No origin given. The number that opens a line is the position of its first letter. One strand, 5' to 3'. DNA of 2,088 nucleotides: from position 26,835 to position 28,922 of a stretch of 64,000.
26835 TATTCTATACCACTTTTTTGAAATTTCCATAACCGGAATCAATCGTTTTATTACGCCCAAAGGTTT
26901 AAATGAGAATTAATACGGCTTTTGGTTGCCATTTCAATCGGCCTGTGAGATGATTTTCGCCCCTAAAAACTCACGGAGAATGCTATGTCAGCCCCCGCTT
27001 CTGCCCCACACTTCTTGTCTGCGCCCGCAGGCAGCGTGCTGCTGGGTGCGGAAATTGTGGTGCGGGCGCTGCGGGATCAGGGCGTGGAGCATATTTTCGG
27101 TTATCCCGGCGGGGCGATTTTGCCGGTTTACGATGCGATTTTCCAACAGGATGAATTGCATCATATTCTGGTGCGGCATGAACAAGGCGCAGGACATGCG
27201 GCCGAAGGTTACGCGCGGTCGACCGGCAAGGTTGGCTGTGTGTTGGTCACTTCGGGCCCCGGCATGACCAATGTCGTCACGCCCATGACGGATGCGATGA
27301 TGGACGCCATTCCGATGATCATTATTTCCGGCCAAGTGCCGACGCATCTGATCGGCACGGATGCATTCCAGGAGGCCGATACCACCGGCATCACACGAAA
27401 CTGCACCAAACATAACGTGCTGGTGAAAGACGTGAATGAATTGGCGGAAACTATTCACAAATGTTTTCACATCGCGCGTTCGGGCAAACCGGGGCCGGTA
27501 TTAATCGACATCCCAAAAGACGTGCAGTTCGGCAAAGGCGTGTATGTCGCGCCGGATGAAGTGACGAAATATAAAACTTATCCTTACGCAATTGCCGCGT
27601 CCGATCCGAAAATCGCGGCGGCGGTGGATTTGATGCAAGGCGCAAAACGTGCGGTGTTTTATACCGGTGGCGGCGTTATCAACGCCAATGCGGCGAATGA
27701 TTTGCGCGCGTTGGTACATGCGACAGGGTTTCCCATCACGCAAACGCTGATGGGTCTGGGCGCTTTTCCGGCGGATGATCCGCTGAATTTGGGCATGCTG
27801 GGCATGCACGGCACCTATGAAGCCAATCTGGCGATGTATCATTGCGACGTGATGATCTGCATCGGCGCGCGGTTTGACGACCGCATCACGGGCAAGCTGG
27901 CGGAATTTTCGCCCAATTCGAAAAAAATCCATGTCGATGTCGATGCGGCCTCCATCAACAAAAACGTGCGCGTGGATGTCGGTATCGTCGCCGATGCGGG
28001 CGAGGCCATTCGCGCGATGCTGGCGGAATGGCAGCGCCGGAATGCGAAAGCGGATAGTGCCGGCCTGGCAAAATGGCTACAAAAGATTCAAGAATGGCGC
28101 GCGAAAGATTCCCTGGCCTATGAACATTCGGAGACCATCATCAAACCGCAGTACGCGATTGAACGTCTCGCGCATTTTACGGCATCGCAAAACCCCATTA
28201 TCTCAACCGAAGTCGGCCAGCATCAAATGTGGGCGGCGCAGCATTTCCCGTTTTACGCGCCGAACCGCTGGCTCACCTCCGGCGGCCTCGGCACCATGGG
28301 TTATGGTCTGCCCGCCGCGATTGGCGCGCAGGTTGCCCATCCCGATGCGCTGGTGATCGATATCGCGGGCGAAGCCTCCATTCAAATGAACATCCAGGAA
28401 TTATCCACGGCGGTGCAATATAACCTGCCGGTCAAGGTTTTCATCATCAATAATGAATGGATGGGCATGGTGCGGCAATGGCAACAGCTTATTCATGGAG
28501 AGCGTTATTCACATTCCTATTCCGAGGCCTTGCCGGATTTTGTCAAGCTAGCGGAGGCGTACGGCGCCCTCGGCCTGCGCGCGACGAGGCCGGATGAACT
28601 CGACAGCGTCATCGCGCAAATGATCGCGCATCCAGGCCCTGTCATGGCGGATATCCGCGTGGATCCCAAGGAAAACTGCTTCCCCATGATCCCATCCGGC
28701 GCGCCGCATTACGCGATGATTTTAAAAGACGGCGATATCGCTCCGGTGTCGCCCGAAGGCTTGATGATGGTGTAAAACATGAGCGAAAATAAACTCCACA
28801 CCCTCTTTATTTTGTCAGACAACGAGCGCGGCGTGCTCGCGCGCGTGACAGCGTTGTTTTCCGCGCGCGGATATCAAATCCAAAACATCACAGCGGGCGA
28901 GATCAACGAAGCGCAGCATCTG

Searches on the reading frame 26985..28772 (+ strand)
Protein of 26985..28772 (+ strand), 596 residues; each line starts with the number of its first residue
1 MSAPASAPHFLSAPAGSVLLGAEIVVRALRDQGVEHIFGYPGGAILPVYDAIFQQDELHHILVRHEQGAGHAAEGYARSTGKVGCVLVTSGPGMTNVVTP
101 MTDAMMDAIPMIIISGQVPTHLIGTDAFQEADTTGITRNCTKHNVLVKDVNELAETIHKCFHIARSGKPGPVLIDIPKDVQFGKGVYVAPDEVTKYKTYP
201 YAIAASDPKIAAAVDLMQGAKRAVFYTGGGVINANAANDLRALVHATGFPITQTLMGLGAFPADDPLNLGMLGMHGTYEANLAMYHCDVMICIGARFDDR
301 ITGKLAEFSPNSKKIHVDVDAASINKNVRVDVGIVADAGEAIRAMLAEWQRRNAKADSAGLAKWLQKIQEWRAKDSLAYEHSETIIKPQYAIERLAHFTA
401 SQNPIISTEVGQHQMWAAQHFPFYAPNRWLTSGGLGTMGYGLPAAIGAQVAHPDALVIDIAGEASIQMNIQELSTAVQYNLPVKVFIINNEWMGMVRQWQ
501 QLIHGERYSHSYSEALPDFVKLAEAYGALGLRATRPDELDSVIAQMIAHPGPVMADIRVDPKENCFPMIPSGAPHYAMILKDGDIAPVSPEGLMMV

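Call 61: search_protein_families(library=ncbifam, proteins=[window:26985-28772:+], max_evalue=0.001)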
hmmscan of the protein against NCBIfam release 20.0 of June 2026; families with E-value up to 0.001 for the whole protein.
window:26985-28772:+ (596 aa): 54 families (the best 25 are shown)
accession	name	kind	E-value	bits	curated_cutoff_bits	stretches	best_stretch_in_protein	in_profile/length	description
NF006581.0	PRK09107.1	equivalog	1.2e-295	981.5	974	1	18-584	10-578/595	acetolactate synthase 3 large subunit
TIGR00118.1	acolac_lg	equivalog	2.8e-232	772.1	538.35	1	20-579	2-554/557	biosynthetic-type acetolactate synthase large subunit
NF005409.0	PRK06965.1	equivalog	4.1e-225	748.7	1035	1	17-582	19-584/587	acetolactate synthase 3 catalytic subunit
NF005058.0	PRK06466.1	equivalog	2.3e-215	716.5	951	1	18-572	3-560/574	acetolactate synthase 3 large subunit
NF004710.0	PRK06048.1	equivalog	5.8e-211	701.8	976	1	20-574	9-552/561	acetolactate synthase large subunit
NF005651.0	PRK07418.1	subfamily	6.1e-211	701.8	942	1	18-579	18-579/617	acetolactate synthase large subunit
NF005228.0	PRK06725.1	equivalog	6.5e-209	694.8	991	1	19-581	16-567/571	acetolactate synthase large subunit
NF006319.0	PRK08527.1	equivalog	3.3e-208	692.7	905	1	19-582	4-561/565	acetolactate synthase large subunit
NF005860.0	PRK07789.1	equivalog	1.4e-200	667.7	881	1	17-577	32-596/615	acetolactate synthase large subunit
NF005824.0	PRK07710.1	equivalog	3.3e-200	666.2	976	1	18-575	16-564/573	acetolactate synthase large subunit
NF005364.0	PRK06882.1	equivalog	3.1e-199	663.1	1083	1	19-581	4-567/574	acetolactate synthase 3 large subunit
NF006524.0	PRK08978.1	equivalog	1.5e-197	657.2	738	1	21-579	3-544/548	acetolactate synthase 2 catalytic subunit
NF006525.0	PRK08979.1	equivalog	2e-197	657.1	1084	1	18-580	3-566/572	acetolactate synthase 3 large subunit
NF005936.0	PRK07979.1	equivalog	1.2e-194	647.9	1080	1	18-575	3-563/574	acetolactate synthase 3 large subunit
NF004919.0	PRK06276.1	equivalog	1.6e-188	627.7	866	1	21-575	3-553/582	acetolactate synthase large subunit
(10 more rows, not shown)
